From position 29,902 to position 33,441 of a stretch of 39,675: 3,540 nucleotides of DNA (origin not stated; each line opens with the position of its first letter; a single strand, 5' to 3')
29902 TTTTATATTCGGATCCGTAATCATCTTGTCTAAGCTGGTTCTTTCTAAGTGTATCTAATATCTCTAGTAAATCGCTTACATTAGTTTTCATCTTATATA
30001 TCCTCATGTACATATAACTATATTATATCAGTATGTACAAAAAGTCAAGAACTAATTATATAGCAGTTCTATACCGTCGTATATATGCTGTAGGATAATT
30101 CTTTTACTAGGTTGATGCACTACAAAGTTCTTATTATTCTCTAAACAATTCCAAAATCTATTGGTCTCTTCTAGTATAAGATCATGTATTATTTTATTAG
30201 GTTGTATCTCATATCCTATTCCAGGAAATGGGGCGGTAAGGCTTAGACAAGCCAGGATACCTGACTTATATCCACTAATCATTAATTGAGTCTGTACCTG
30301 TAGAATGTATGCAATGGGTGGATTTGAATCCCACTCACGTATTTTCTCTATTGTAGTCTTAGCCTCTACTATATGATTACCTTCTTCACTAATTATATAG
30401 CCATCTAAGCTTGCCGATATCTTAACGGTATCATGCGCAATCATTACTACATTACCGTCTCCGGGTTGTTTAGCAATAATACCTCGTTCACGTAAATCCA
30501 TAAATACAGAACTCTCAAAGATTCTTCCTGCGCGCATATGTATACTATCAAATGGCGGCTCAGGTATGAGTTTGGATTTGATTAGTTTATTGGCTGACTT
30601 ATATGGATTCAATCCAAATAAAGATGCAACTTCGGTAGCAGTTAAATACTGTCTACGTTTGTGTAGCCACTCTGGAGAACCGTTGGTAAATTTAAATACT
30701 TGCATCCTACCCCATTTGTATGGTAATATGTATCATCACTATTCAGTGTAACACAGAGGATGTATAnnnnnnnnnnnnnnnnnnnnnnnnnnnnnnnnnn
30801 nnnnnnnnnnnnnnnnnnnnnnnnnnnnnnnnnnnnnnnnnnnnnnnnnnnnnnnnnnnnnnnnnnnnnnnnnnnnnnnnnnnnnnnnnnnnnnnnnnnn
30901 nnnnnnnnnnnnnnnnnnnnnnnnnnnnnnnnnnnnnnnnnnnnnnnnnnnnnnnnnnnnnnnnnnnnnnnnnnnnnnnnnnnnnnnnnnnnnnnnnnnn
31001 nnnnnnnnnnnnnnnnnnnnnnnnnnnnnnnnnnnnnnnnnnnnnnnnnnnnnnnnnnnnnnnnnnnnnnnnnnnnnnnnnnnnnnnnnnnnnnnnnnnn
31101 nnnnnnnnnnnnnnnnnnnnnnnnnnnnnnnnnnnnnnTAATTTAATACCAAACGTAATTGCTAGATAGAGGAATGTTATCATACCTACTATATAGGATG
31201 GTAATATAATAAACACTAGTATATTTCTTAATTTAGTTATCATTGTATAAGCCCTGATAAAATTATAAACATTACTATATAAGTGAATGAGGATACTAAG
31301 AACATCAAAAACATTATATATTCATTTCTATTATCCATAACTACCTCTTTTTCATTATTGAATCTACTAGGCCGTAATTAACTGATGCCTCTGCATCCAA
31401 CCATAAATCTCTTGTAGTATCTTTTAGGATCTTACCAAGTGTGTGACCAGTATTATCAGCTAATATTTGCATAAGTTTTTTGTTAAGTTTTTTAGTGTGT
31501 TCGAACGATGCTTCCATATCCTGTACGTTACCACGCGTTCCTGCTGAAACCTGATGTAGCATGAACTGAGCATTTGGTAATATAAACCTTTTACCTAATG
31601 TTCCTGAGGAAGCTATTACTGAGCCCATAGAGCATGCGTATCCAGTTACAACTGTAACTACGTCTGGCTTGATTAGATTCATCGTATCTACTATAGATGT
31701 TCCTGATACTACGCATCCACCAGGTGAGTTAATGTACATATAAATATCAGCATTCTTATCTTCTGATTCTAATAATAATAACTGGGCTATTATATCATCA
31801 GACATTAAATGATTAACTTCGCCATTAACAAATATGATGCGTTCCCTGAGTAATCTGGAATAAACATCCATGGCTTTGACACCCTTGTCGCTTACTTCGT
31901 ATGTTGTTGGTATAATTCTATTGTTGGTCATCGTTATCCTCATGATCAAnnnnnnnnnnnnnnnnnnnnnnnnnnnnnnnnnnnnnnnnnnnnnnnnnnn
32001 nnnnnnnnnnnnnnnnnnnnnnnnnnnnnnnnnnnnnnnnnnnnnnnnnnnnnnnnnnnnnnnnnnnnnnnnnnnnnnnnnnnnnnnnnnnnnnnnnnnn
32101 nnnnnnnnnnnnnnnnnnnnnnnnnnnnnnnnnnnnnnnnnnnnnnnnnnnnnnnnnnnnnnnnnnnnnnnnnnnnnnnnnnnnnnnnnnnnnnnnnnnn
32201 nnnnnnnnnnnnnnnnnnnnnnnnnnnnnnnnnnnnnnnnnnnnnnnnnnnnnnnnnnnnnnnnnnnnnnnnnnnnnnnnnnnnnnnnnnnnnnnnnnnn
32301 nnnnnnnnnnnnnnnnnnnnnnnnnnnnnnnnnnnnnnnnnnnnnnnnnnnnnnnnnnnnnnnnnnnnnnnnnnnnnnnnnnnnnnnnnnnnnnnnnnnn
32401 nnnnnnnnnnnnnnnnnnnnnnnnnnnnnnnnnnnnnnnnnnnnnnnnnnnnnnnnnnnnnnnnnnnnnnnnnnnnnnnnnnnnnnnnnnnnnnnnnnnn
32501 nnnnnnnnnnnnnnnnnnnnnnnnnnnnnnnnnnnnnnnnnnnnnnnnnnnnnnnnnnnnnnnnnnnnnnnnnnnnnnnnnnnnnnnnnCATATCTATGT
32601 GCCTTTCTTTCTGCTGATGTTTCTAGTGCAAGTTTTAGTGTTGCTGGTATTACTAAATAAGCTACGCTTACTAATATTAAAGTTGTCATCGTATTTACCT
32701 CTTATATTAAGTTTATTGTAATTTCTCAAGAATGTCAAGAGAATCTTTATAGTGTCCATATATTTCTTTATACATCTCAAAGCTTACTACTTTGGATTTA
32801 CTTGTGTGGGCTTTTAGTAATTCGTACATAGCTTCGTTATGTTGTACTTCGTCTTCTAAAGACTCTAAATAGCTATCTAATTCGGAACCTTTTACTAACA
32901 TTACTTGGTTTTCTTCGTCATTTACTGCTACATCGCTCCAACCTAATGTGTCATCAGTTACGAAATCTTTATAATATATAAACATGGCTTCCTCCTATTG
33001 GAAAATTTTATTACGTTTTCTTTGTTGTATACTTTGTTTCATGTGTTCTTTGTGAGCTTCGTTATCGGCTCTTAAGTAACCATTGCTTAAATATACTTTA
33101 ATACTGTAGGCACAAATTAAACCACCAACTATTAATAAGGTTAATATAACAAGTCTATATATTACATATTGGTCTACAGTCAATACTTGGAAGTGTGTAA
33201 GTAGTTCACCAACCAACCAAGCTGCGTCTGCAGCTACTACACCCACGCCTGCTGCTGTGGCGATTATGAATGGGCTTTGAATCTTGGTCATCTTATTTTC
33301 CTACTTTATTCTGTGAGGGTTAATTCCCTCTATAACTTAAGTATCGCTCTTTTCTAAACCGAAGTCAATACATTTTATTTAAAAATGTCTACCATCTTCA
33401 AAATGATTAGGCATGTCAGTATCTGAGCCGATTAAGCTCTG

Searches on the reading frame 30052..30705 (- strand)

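Call 11: search_protein_families(library=phrogs, proteins=[window:30052-30705:-], max_evalue=0.00001)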
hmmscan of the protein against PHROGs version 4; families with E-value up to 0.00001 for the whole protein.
window:30052-30705:- (217 aa): 2 families
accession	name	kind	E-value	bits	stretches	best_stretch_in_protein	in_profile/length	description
phrog_434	-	DNA, RNA and nucleotide metabolism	1.7e-32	114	1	4-193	51-241/372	RecE-like recombination exonuclease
phrog_7655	-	DNA, RNA and nucleotide metabolism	1.8e-11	44.6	1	1-148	1-146/551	RecE-like recombination exonuclease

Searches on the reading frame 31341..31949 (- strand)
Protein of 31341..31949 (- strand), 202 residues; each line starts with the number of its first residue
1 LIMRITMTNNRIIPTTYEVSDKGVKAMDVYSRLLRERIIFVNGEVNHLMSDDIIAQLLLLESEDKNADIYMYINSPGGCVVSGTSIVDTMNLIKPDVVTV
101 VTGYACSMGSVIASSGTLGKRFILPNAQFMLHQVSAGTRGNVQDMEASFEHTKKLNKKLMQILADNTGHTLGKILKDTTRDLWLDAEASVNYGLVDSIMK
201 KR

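Call 3: search_protein_families(library=pfam, proteins=[window:31341-31949:-], max_evalue=0.01)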
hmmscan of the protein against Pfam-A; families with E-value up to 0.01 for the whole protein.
window:31341-31949:- (202 aa): 3 families
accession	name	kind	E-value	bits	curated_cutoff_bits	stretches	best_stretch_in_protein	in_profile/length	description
PF00574.28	CLP_protease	-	1.1e-66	224.7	20.2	1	23-201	3-181/182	Clp protease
PF25145.1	NfeD1b_N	-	0.0016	18.5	40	1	61-115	25-80/189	NfeD1b, N-terminal domain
PF01972.22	SDH_protease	-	0.0028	17.2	31.3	1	62-114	87-139/286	ClpP-like SDH-type serine proteinase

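Call 4: search_protein_families(library=ncbifam, proteins=[window:31341-31949:-], max_evalue=0.01)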
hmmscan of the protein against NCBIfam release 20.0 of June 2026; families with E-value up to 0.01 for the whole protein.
window:31341-31949:- (202 aa): 13 families
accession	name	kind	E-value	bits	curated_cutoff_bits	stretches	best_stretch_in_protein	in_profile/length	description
NF001368.0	PRK00277.1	subfamily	2.3e-71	239.9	249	1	8-202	4-198/203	ATP-dependent Clp protease proteolytic subunit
TIGR00493.1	clpP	equivalog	1.7e-64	217.1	308.6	1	12-201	3-192/192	ATP-dependent Clp endopeptidase proteolytic subunit ClpP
NF009205.0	PRK12553.1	subfamily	4.8e-61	206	228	1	8-200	9-203/211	ATP-dependent Clp protease proteolytic subunit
NF009203.0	PRK12551.1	equivalog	1.1e-55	188.4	359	1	12-202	1-191/196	ATP-dependent Clp protease proteolytic subunit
NF011090.0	PRK14513.1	equivalog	4.3e-52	176.9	347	1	12-201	3-192/201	ATP-dependent Clp protease proteolytic subunit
NF011091.0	PRK14514.1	equivalog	7.1e-51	172.9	361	1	6-201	24-219/221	ATP-dependent Clp endopeptidase proteolytic subunit ClpP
NF011089.0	PRK14512.1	equivalog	1.4e-43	149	251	1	24-202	16-194/200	ATP-dependent Clp protease proteolytic subunit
NF009204.0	PRK12552.1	equivalog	6.9e-35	120.5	263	1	28-201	22-214/225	ATP-dependent Clp protease proteolytic subunit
NF045542.1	Clp_rel_HeadMat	equivalog_domain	6.5e-25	88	120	1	59-198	27-165/165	head maturation protease, ClpP-related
NF045540.1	scaf_prot_MCP1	exception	3.5e-24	85.5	475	1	60-200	24-162/652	ClpP-like prohead protease/major capsid protein fusion protein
TIGR00706.1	SppA_dom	equivalog_domain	1.3e-05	25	155.45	1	40-116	6-84/208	signal peptide peptidase SppA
NF047768.1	Clp_like_SDH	equivalog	0.0026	17.3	250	1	58-114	70-126/260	SDH family Clp fold serine proteinase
TIGR00705.1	SppA_67K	equivalog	0.0096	14.3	311.45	0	44-116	328-396/590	signal peptide peptidase SppA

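Call 5: search_protein_families(library=phrogs, proteins=[window:31341-31949:-], max_evalue=0.001)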
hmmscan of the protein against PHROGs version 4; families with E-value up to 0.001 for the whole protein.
window:31341-31949:- (202 aa): 11 families
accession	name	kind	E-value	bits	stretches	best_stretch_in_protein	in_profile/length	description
phrog_94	-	head and packaging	8.1e-49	168.6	1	12-201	56-252/622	head maturation protease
phrog_2976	-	head and packaging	5.4e-30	106.4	1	50-200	38-183/394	head maturation protease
phrog_133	-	head and packaging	3e-25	89.9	1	66-200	48-180/668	head maturation protease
phrog_1684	-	head and packaging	9.1e-23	82.1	1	65-200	72-204/284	head maturation protease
phrog_1827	-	other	2.6e-16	60.6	1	56-185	42-169/202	ATP-dependent protease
phrog_53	-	head and packaging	3.8e-13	50.4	1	51-200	102-280/583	head maturation protease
phrog_3348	-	unknown function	1.1e-11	45.7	1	63-199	64-198/386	-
phrog_5410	-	other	6.6e-11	43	1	62-186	51-173/323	ATP-dependent protease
phrog_23753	-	head and packaging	2.4e-10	41.5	1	38-198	18-171/298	head maturation protease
phrog_26628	-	head and packaging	2.5e-05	24.8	1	64-194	64-193/290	head maturation protease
phrog_13984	-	unknown function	0.00076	20.6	0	68-117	62-111/123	-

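Call 44: search_dna_similar(query=window:31341-31931:-, collection=phages, mode=protein, max_rows=30)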
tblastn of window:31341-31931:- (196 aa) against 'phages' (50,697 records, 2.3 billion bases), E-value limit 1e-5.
Records with a match: 1671; places in all: 1689; records where one place covers at least 80% of the query: 591.
Best place of each record, by identity: <60% 1671.
By first word of the organism name: Streptococcus 355; Mycobacterium 336; Escherichia 147; Paenibacillus 101; Staphylococcus 100; Vibrio 98; Gordonia 97; Pseudomonas 54; Bacillus 51; Bacteriophage 40; and 65 more.
By host as written in the record: Mycobacterium smegmatis mc2 155 217; - 210; Streptococcus thermophilus 130; Gordonia terrae 3612 77; Escherichia coli 59; Mycobacterium smegmatis mc#155 49; Staphylococcus aureus 40; Paenibacillus larvae 37; and 426 more.
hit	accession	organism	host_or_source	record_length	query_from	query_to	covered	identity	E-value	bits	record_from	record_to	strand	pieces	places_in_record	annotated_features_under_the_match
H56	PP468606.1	Staphylococcus phage SpP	Staphylococcus saprophyticus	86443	4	193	97%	51.6%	1e-58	203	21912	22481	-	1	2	putative ATP dependent Clp protease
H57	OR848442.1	Listeria phage LM 4-14-1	Listeria monocytogenes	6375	6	194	96%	48.1%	9e-56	194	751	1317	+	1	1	record has no annotation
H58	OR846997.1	Listeria phage LM 4-11-1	Listeria monocytogenes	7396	6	194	96%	48.1%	9e-56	194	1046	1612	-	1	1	record has no annotation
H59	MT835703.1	Bacteriophage sp.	human fecal samples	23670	6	196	97%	47.1%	4e-53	187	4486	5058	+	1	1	record has no annotation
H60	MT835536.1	Bacteriophage sp.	human fecal samples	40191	6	196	97%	46.6%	1e-52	186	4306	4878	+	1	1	record has no annotation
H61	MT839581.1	Bacteriophage sp.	human fecal samples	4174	6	193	96%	47.3%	2e-54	191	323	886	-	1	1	record has no annotation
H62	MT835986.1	Bacteriophage sp.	human fecal samples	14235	6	196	97%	46.1%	5e-50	178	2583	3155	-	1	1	record has no annotation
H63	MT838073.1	Bacteriophage sp.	human fecal samples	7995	6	196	97%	45.5%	4e-52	184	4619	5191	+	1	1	record has no annotation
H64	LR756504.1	uncultured phage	metagenomic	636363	6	195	97%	45.8%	2e-48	174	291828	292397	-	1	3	record has no annotation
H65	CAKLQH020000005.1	Acinetobacter phage MD-2021a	not known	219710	4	196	98%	44.6%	9e-53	186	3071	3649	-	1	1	clpP: ATP-dependent Clp protease proteolytic subunit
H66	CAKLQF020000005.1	Acinetobacter phage MD-2021a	not known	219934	4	196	98%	44.6%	9e-53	186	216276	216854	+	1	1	clpP: ATP-dependent Clp protease proteolytic subunit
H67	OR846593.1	Enterococcus phage Efs 1-1-1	Enterococcus faecalis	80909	6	194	96%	45.5%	6e-53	187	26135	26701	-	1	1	record has no annotation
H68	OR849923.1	Staphylococcus phage SA 1298 Kay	Staphylococcus aureus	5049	6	193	96%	45.7%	2e-53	188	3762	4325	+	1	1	record has no annotation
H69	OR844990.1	Staphylococcus phage SA 1306 Kay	Staphylococcus aureus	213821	6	193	96%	45.7%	2e-53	188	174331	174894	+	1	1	record has no annotation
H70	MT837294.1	Bacteriophage sp.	human fecal samples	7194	6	193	96%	45.7%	3e-51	182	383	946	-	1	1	record has no annotation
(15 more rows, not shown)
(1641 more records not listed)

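Call 51: search_solved_structures(query=window:31341-31931:-, max_evalue=1e-30, show_alignments=1)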
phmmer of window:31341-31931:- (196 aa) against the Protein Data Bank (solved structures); distinct sequences matched with E-value up to 1e-30: 102 (the best 60 are shown).
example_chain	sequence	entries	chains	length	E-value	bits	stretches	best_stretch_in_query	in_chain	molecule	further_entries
1y7o_A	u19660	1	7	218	5.9e-57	195.7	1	4-194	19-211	ATP-dependent Clp protease proteolytic subunit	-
6cfd_A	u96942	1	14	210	9.3e-56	191.8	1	6-194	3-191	ATP-dependent Clp protease proteolytic subunit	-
5g1q_A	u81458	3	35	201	9.7e-56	191.8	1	2-196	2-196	CLP PROTEASE PROTEOLYTIC SUBUNIT P | ATP-DEPENDENT CLP PROTEASE PROTEOLYTIC SUBUNIT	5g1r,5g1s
3p2l_A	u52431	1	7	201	2.4e-55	190.5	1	4-196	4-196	ATP-dependent Clp protease proteolytic subunit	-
8r03_A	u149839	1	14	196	3.8e-54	186.6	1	5-193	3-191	ATP-dependent Clp protease proteolytic subunit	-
3st9_A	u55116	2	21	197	4.8e-54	186.3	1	5-193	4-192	ATP-dependent Clp protease proteolytic subunit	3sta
9jop_H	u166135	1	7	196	5.2e-54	186.2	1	5-193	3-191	ATP-dependent Clp protease proteolytic subunit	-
6dkf_B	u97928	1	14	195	6.2e-54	185.9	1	6-193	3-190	ATP-dependent Clp protease proteolytic subunit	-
4mxi_A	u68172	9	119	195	6.2e-54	185.9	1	6-193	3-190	ATP-dependent Clp protease proteolytic subunit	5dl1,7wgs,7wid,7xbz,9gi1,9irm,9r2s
9irp_A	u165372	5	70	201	7e-54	185.7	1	6-193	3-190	ATP-dependent Clp protease proteolytic subunit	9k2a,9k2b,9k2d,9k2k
4emm_V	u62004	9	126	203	7.2e-54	185.7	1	6-193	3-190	ATP-dependent Clp protease proteolytic subunit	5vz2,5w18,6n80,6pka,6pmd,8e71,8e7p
3qwd_A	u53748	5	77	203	7.2e-54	185.7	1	6-193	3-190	ATP-dependent Clp protease proteolytic subunit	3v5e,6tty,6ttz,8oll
3v5i_A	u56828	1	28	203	1.9e-53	184.3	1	6-193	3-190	ATP-dependent Clp protease proteolytic subunit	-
29hb_A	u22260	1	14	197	2.5e-53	183.9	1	6-194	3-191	ATP-dependent Clp protease proteolytic subunit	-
4emp_V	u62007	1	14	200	3e-53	183.7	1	5-193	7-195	ATP-dependent Clp protease proteolytic subunit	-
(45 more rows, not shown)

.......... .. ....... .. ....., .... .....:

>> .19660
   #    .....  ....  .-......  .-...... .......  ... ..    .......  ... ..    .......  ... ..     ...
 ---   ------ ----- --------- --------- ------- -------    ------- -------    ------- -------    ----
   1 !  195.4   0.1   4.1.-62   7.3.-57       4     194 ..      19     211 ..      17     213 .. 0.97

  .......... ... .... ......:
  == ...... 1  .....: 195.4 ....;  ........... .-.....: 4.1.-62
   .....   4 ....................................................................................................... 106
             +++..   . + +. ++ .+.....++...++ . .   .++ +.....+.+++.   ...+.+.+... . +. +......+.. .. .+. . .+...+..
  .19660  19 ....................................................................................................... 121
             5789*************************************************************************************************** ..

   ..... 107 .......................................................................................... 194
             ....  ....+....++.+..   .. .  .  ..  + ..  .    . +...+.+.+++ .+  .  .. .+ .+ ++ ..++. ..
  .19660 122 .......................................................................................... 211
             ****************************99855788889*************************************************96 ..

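Call 75: find_related_loci(query=window:31341-31931:-, collection=viral_contigs, flank=10000)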
Query window:31341-31931:- (196 aa) in viral_contigs; peptide patterns used: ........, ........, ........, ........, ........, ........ (x = any residue, [..] = any of these).
5 stretches matched a pattern; 1 encode a relative of the query (tblastn E <= 1e-3); 1 distinct loci.
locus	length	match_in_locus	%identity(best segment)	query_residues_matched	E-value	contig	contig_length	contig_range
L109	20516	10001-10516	38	22-194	3e-34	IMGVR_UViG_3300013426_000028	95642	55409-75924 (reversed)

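Call 96: search_protein_families(library=padloc, proteins=[window:31341-31931:-], max_evalue=0.001)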
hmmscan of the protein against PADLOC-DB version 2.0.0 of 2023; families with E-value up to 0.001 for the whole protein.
window:31341-31931:- (196 aa): 0 families

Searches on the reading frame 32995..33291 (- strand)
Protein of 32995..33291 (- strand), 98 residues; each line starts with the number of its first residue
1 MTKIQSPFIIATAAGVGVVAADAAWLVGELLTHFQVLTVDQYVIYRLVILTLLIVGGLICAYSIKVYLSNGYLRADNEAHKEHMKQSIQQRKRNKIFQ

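Call 13: search_protein_families(library=pfam, proteins=[window:32995-33291:-], max_evalue=0.01)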
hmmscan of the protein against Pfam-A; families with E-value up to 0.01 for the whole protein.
window:32995-33291:- (98 aa): 1 family
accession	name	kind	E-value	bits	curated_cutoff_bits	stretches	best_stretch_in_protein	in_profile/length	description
PF19337.4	BAMBI_C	-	0.0021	18.3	27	1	29-89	12-70/138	BMP and activin membrane-bound inhibitor homolog C-terminus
